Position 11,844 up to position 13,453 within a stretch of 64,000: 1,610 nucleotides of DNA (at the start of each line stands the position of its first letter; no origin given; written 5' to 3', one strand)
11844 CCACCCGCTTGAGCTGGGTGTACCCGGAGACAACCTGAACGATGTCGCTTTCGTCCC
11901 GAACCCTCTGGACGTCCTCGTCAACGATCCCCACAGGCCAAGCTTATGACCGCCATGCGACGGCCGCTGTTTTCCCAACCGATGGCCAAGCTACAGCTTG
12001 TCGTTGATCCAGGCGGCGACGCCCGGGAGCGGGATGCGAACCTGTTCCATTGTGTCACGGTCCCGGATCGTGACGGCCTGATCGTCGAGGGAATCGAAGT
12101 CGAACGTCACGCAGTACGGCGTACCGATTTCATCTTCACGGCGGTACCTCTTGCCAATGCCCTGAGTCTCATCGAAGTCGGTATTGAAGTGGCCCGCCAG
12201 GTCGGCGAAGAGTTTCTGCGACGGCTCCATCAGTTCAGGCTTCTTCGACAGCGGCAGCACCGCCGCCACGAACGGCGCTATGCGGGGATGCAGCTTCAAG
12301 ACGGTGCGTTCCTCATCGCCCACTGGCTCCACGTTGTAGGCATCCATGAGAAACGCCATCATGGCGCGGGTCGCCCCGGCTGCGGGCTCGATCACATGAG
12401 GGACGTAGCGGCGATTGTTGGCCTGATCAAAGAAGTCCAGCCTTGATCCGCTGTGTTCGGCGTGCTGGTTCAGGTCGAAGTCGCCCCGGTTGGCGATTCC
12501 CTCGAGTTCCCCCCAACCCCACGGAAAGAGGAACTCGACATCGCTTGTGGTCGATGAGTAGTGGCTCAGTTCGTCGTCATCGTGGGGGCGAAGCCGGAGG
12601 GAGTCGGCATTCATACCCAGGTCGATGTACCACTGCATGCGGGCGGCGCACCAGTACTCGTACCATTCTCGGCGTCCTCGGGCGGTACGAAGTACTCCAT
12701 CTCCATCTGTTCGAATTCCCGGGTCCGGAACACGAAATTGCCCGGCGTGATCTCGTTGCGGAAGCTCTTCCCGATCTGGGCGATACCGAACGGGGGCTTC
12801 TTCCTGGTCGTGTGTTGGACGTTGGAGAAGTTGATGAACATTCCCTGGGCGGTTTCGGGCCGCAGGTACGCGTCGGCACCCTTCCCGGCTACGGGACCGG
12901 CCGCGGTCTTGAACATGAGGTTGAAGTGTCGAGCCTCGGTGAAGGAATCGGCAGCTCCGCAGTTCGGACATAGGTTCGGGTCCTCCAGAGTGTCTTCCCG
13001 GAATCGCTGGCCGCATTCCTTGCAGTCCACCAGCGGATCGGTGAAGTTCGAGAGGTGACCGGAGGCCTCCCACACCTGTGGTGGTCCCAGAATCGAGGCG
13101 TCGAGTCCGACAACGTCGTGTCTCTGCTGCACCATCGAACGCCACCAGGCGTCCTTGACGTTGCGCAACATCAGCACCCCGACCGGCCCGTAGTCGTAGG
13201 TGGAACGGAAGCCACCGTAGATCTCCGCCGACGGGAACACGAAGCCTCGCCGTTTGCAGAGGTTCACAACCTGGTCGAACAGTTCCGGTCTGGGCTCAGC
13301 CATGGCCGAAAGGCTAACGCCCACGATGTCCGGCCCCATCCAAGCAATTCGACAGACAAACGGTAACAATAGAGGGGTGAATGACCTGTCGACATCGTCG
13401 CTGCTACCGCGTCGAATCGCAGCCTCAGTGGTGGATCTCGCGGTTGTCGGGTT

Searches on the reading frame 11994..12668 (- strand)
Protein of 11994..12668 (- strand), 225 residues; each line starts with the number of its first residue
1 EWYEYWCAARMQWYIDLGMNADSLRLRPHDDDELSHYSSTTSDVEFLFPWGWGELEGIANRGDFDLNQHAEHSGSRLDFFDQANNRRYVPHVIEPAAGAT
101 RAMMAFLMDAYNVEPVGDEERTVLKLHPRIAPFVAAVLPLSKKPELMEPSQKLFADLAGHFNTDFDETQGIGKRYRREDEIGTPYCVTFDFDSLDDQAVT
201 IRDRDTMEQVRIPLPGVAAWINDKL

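Call 64: search_solved_structures(query=window:11994-12668:-, max_evalue=1e-10)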
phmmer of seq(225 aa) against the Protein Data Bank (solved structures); distinct sequences matched with E-value up to 1e-10: 24.
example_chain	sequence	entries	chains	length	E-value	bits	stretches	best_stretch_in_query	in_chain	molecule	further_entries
8u2q_A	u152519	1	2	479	2.8e-78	266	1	1-220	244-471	Glycine--tRNA ligase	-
8sld_A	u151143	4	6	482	2.9e-78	266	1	1-220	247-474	Glycine--tRNA ligase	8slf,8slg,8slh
8t5n_A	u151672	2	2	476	3.6e-78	265.7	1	1-221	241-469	Glycine--tRNA ligase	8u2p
1b76_A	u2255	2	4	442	1.1e-45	159.4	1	2-224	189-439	Glycine--tRNA ligase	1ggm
1ati_A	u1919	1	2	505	1.7e-45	158.7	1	2-224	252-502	GLYCYL-TRNA SYNTHETASE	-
5z5e_A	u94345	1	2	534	2.3e-43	151.7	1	1-215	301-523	NEQ417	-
2q5i_A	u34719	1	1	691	5.3e-30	108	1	87-219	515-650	Glycyl-tRNA synthetase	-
4qei_A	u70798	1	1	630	7.4e-30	107.5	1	87-219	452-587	Glycine--tRNA ligase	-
4kr2_A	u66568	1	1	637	7.7e-30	107.5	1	87-219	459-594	Glycine--tRNA ligase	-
4kr3_A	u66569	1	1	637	7.7e-30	107.5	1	87-219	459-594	Glycine--tRNA ligase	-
2pme_A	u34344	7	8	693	9.4e-30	107.2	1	87-219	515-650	Glycyl-tRNA synthetase | Glycine--tRNA ligase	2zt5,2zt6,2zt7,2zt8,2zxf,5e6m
4kqe_A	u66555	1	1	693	9.5e-30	107.2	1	87-219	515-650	Glycine--tRNA ligase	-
2q5h_A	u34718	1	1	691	9.5e-30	107.2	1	87-219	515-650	Glycyl-tRNA synthetase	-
2pmf_A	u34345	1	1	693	1.2e-28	103.5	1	87-219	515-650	Glycyl-tRNA synthetase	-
5c53_B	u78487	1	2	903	1.9e-25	93.1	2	1-208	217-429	Pol gamma B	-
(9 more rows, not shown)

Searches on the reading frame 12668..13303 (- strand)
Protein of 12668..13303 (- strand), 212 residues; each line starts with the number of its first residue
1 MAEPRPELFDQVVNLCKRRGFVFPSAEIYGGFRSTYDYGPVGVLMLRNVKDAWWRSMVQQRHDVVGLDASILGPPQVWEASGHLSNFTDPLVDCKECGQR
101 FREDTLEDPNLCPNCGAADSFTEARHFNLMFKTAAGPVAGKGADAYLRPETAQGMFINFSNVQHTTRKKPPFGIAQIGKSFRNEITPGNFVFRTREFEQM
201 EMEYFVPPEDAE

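Call 63: search_solved_structures(query=window:12668-13303:-, max_evalue=1e-10)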
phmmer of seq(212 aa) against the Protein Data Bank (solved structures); distinct sequences matched with E-value up to 1e-10: 14.
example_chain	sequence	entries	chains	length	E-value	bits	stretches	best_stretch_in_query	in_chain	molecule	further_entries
8sld_A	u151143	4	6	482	1.1e-79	270.5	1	7-211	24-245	Glycine--tRNA ligase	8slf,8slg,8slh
8u2q_A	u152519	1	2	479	1.3e-79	270.2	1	7-211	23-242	Glycine--tRNA ligase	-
8t5n_A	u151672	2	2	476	6.8e-74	251.5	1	4-211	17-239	Glycine--tRNA ligase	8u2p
1ati_A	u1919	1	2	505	8.1e-66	225.1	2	111-210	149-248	GLYCYL-TRNA SYNTHETASE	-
1b76_A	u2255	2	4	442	5.6e-63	215.8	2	120-210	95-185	Glycine--tRNA ligase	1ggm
4qei_A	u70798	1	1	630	4.1e-37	131.2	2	121-210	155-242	Glycine--tRNA ligase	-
4kr2_A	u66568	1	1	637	5e-37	131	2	121-210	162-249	Glycine--tRNA ligase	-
4kr3_A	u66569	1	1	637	6e-37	130.7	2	121-210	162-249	Glycine--tRNA ligase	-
2q5h_A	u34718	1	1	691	1.9e-36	129.1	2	121-210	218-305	Glycyl-tRNA synthetase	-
2q5i_A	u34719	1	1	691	1.9e-36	129.1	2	121-210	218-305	Glycyl-tRNA synthetase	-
2pme_A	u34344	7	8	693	1.9e-36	129.1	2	121-210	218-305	Glycyl-tRNA synthetase | Glycine--tRNA ligase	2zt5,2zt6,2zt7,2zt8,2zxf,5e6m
2pmf_A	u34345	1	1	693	1.9e-36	129.1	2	121-210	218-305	Glycyl-tRNA synthetase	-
4kqe_A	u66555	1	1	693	2.2e-36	128.8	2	121-210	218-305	Glycine--tRNA ligase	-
5z5e_A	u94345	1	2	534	4.3e-35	124.6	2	19-110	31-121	NEQ417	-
